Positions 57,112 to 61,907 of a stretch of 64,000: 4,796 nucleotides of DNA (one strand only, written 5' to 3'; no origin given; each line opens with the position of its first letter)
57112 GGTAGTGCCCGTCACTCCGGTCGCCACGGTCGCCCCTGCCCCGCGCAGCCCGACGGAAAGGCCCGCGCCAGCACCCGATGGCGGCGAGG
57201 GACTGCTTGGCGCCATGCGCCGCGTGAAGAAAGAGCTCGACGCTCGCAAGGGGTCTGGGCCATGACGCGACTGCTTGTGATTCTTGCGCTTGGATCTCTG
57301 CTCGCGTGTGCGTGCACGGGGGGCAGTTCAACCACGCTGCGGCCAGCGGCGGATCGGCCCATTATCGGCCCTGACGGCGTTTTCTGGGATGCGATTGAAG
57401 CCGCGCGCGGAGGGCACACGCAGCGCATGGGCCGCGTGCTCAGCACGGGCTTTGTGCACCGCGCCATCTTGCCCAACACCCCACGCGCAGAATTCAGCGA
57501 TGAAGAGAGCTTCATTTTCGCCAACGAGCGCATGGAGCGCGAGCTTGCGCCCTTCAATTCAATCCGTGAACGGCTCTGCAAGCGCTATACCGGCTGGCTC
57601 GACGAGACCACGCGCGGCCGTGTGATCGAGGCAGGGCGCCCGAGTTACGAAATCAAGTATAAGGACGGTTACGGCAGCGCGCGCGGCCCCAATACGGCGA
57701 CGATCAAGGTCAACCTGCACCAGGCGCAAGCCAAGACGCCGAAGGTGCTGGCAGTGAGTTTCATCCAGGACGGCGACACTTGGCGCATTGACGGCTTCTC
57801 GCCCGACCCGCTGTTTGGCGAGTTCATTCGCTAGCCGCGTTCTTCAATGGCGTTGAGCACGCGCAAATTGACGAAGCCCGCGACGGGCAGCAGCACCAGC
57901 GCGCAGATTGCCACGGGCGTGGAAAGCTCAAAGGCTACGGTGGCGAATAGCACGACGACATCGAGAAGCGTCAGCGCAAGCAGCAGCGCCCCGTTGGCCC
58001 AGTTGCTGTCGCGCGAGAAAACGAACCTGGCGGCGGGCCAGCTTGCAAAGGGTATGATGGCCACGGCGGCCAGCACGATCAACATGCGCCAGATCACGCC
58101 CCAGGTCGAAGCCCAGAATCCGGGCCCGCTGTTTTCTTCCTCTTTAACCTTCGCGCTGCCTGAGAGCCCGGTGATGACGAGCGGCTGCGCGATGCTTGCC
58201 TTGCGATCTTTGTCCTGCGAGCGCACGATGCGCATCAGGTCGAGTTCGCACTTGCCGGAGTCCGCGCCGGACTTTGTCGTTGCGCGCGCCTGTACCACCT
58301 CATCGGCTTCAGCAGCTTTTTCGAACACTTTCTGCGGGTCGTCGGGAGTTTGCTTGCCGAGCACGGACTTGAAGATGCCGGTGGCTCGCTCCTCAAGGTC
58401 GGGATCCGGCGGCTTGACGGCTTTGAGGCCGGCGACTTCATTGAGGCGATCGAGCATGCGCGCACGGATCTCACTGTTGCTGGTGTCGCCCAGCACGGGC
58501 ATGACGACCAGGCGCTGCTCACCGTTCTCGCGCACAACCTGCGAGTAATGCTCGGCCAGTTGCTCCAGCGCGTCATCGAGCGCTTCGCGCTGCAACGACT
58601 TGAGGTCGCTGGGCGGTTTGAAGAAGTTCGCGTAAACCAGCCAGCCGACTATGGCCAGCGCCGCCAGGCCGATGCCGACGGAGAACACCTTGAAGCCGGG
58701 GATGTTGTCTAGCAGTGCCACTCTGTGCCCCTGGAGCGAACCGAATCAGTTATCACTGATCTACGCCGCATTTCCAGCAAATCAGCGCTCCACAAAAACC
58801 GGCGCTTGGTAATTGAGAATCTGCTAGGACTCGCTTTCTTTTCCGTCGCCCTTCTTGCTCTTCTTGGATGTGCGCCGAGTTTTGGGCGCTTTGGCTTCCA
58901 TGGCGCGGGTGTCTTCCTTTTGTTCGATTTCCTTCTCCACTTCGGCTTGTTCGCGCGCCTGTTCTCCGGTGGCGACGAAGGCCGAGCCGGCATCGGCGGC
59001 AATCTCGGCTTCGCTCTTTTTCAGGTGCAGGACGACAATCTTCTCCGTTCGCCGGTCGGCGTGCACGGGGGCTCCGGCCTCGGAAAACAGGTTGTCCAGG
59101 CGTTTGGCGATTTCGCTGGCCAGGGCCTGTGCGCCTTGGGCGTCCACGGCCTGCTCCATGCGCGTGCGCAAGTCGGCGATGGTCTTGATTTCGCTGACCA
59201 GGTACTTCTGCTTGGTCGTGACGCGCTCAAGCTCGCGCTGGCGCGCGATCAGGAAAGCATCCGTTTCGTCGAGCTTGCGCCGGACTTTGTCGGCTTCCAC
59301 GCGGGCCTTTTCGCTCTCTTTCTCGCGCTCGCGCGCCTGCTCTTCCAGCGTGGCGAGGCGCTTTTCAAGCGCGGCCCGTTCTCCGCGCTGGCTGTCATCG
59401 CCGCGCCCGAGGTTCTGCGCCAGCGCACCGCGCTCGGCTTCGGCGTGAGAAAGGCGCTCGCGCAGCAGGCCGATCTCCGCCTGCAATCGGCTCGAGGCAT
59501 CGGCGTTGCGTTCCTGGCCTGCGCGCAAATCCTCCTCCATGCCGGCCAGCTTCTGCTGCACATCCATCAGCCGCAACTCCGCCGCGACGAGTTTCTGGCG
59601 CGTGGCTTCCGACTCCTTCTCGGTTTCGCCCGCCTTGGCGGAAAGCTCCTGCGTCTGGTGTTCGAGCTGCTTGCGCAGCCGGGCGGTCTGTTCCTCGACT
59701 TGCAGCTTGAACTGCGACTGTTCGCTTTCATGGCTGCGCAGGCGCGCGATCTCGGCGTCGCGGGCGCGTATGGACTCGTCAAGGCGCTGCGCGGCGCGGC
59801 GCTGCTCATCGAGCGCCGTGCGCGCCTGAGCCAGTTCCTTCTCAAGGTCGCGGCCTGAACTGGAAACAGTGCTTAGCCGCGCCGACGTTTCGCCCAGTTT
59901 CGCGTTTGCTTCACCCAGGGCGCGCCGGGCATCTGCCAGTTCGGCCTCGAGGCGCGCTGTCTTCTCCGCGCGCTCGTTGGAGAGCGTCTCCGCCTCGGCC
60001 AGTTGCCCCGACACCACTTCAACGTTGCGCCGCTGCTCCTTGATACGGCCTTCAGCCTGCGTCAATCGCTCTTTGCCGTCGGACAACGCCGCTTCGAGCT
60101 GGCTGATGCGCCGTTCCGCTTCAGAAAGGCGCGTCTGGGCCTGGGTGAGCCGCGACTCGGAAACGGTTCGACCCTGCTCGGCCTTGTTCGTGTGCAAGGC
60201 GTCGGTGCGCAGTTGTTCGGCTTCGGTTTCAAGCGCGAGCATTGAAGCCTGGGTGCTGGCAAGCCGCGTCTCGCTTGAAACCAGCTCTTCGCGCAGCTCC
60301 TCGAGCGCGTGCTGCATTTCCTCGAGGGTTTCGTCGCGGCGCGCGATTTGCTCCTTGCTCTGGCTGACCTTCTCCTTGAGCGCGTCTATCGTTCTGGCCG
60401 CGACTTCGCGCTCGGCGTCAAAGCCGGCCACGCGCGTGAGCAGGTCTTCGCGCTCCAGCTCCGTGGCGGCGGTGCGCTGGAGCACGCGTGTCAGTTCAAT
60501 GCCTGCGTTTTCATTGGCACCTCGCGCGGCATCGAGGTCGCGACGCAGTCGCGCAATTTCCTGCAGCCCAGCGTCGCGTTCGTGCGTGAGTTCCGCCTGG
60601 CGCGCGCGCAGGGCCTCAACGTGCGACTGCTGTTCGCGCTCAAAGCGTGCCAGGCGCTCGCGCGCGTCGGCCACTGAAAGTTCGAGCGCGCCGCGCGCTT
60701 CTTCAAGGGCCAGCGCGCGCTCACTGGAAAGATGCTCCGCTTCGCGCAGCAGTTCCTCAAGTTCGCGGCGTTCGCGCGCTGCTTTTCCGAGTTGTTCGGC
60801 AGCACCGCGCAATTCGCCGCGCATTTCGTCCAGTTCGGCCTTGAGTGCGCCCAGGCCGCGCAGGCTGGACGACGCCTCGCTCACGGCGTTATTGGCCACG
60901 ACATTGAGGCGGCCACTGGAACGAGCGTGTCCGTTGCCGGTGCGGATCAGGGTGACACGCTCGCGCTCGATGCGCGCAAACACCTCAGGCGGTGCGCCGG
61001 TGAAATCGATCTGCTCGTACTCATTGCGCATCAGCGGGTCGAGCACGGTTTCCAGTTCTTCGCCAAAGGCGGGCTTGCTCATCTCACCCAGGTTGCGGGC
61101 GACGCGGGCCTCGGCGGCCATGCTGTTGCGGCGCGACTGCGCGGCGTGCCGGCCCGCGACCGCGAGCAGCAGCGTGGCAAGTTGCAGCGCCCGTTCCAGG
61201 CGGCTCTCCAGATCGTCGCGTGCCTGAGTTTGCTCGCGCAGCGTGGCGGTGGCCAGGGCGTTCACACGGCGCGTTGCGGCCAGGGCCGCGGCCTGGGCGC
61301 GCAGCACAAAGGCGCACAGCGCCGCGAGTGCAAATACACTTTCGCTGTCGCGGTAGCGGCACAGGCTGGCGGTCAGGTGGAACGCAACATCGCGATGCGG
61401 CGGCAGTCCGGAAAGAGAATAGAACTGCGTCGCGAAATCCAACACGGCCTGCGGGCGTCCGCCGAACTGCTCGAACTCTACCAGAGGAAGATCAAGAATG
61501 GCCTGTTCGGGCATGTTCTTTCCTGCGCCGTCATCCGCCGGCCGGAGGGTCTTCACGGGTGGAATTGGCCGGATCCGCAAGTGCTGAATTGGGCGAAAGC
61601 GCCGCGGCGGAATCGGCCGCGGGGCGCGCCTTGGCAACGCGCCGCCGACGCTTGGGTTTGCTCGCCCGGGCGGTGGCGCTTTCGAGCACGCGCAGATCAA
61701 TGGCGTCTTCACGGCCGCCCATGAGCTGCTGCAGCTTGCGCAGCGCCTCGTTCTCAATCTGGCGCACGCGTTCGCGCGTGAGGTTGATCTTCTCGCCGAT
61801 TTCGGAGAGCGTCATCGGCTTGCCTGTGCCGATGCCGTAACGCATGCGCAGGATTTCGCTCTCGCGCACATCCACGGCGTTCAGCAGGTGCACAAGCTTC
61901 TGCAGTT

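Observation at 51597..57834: Bat-like module (two exported HEAT/TPR paralogs, a 982-aa double-VWA BatA-like protein, a lipoprotein) attached to the secretin-N array but lacking MoxR/DUF58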

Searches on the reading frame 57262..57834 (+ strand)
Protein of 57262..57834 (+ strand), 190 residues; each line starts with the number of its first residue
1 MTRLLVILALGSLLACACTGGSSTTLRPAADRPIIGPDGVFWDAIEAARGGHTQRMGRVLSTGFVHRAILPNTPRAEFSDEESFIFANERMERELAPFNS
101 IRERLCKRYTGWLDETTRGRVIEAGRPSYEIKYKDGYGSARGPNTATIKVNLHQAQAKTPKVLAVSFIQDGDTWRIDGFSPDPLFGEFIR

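Call 4: search_protein_families(library=pfam, proteins=[window:57262-57834:+], max_evalue=0.1)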
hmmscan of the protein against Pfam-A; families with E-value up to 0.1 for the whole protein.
window:57262-57834:+ (190 aa): 0 families

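Call 5: search_protein_families(library=ncbifam, proteins=[window:57262-57834:+], max_evalue=0.1)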
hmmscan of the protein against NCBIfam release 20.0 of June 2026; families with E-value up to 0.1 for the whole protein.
window:57262-57834:+ (190 aa): 0 families

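Call 33: find_homologous_proteins(query=window:57262-57834:+, max_evalue=0.001)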
Query window:57262-57834:+ (190 aa): 12 proteins with E <= 0.001 among 315 candidates.
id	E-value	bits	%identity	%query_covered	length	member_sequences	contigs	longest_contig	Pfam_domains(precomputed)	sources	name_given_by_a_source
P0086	2.0e-124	431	100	100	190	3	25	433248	-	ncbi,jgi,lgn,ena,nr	ncbi:MAG: hypothetical protein IT461_10060 [Planctomycetes bacterium]|jgi:hypothetical protein|nr:hy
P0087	5.9e-102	357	83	100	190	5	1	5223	-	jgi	jgi:hypothetical protein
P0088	1.2e-100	353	81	100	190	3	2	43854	-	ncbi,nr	ncbi:hypothetical protein PLCT2_01344 [Planctomycetaceae bacterium]|nr:hypothetical protein PLCT2_01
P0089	4.2e-83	296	70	100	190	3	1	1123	-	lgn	-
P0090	1.5e-82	294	71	100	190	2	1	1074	-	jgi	jgi:hypothetical protein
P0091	1.4e-81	291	69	100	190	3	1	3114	-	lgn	-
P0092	5.1e-81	289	69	100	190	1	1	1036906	-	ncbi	-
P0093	1.9e-80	287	68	100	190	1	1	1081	-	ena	-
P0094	3.1e-78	280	67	100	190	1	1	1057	-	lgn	-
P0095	1.8e-73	264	64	100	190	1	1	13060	-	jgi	jgi:hypothetical protein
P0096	3.6e-73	263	66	91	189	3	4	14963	-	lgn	-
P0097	3.2e-65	237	56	100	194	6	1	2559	-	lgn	-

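Call 52: find_related_loci(query=A3, collection=metagenome_contigs, flank=10000)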
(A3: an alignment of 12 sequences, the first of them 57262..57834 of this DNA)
Query A3 (190 aa) in metagenome_contigs; peptide patterns used: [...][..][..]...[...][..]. (x = any residue, [..] = any of these).
242 stretches matched a pattern; 8 encode a relative of the query (tblastn E <= 1e-3); 8 distinct loci.
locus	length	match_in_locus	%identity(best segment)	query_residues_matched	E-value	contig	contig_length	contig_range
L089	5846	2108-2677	95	1-190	7e-124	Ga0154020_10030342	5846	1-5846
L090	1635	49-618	81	1-190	6e-114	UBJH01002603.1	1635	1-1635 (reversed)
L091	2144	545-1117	56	1-190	3e-74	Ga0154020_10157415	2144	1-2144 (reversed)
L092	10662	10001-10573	56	1-190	2e-72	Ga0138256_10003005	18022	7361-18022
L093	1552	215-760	42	16-190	1e-42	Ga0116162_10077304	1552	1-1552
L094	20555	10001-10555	41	10-190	7e-41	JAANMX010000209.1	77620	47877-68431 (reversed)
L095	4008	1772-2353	39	1-190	1e-39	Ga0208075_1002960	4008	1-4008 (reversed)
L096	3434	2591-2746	41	34-85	2e-5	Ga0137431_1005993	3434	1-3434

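Call 66: predict_structure(alignment_id=A5)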
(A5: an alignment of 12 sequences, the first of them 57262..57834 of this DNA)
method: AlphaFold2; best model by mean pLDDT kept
length: 190 residues; sequences in the alignment: 12
mean_pLDDT: 81.9   pTM: 0.74
mean pLDDT of the five models: 81.9, 81.7, 73.1, 69.3, 64.8
residues with pLDDT >= 90: 103; 70-90: 48; 50-70: 18; < 50: 21
segments of 3 or more residues with pLDDT < 50: 13-31
pLDDT, mean of each block of 10 residues (from residue 1): 56 45 38 65 93 93 94 85 92 95 96 94 90 79 89 91 93 90 80
secondary structure, 60 per line:
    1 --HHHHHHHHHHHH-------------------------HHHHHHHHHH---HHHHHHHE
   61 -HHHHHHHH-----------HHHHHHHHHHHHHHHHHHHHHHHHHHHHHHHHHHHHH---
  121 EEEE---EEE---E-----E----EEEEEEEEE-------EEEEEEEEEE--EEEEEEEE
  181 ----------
elements in order: H3-14 H40-49 H53-59 H62-69 H81-117 E121-124 E128-130 E145-153 E161-170 E173-180

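Call 68: fold_search(model_id=the predicted structure, library=pdb)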
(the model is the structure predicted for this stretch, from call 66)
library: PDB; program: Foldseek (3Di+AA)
matches with E <= 10: 446; with E <= 0.001: 0
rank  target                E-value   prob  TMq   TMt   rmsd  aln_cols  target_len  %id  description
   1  8f2r_J                1.7e-02  0.23  0.15  0.15  23.4       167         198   10  Human CCC complex (released 2023-05-24)
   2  9i9t_B                2.0e-02  0.85  0.28  0.10   9.5       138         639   10  Room-temperature structure of PBP2a at EuXFEL (released 2026-02-18)
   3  3rob_B                2.5e-02  0.91  0.31  0.41   8.2       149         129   13  The crystal structure of a conserved protein from Planctomyces limnophilus DSM 3776 (released 2011-05-11)
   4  8p0w_J                2.5e-02  0.33  0.19  0.18  23.2       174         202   13  Structure of the human Commander complex COMMD ring (released 2024-03-20)
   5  1mws_A                2.8e-02  0.85  0.29  0.11   9.8       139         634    9  Structure of nitrocefin acyl-Penicillin binding protein 2a from methicillin resistant Staphylococcus aureus strain 27r (released 2002-11-06)
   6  4bl3_A                3.0e-02  0.85  0.28  0.10   9.2       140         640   10  Crystal structure of PBP2a clinical mutant N146K from MRSA (released 2014-05-21)
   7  3rob_A                3.6e-02  0.85  0.30  0.39   8.3       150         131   12  The crystal structure of a conserved protein from Planctomyces limnophilus DSM 3776 (released 2011-05-11)
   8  6h5o_B                4.1e-02  0.82  0.28  0.10   9.5       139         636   10  Crystal structure of PBP2a from MRSA in complex with piperacillin at active site. (released 2019-08-14)
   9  1mwt_A                5.5e-02  0.72  0.28  0.10   9.7       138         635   10  Structure of penicillin G acyl-Penicillin binding protein 2a from methicillin resistant Staphylococcus aureus strain 2 (released 2002-11-06)
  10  4bl3_B                6.6e-02  0.72  0.28  0.10   9.1       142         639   10  Crystal structure of PBP2a clinical mutant N146K from MRSA (released 2014-05-21)
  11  3bb9_F                7.0e-02  0.77  0.31  0.44   9.5       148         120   14  Crystal structure of a putative ketosteroid isomerase (sfri_1973) from shewanella frigidimarina ncimb 400 at 1.80 A re (released 2007-11-20)
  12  5m1a_A                7.0e-02  0.72  0.29  0.10   9.7       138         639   10  Crystal structure of PBP2a from MRSA in the presence of Ceftazidime ligand (released 2017-02-08)
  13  1mwu_A                7.4e-02  0.72  0.28  0.10   9.2       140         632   11  Structure of methicillin acyl-Penicillin binding protein 2a from methicillin resistant Staphylococcus aureus strain 27 (released 2002-11-06)
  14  3zfz_A                7.4e-02  0.72  0.28  0.10   9.1       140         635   10  Crystal structure of ceftaroline acyl-PBP2a from MRSA with non- covalently bound ceftaroline and muramic acid at allos (released 2013-10-09)
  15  4bl2_A                7.9e-02  0.72  0.29  0.11   9.3       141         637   11  Crystal structure of PBP2a clinical mutant E150K from MRSA (released 2014-05-21)
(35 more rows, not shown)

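Call 89: search_protein_families(library=padloc, proteins=[window:57262-57834:+], max_evalue=0.01)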
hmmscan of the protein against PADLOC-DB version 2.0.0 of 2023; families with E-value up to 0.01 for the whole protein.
window:57262-57834:+ (190 aa): 0 families

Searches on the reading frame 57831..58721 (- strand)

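Call 4: search_protein_families(library=pfam, proteins=[window:57831-58721:-], max_evalue=0.1)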
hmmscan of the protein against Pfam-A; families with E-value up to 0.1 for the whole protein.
window:57831-58721:- (296 aa): 0 families

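Call 5: search_protein_families(library=ncbifam, proteins=[window:57831-58721:-], max_evalue=0.1)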
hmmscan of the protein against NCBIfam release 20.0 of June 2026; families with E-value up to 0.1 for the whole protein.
window:57831-58721:- (296 aa): 1 family
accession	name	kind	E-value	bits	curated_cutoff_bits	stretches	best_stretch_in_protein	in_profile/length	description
NF009280.2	PRK12640.1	subfamily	0.013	15.1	210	1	91-174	154-238/246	flagellar basal body rod protein FlgF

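Call 89: search_protein_families(library=padloc, proteins=[window:57831-58721:-], max_evalue=0.01)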
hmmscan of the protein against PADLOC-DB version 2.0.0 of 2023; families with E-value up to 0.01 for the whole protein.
window:57831-58721:- (296 aa): 0 families

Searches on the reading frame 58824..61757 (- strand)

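Call 88: search_protein_families(library=pfam, proteins=[window:58824-61757:-], max_evalue=0.01)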
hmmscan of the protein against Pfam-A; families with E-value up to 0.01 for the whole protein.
window:58824-61757:- (977 aa): 1 family
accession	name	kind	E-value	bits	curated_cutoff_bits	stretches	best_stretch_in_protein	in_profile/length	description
PF00261.25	Tropomyosin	-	0.00031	20.7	38.6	1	458-668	2-216/242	Tropomyosin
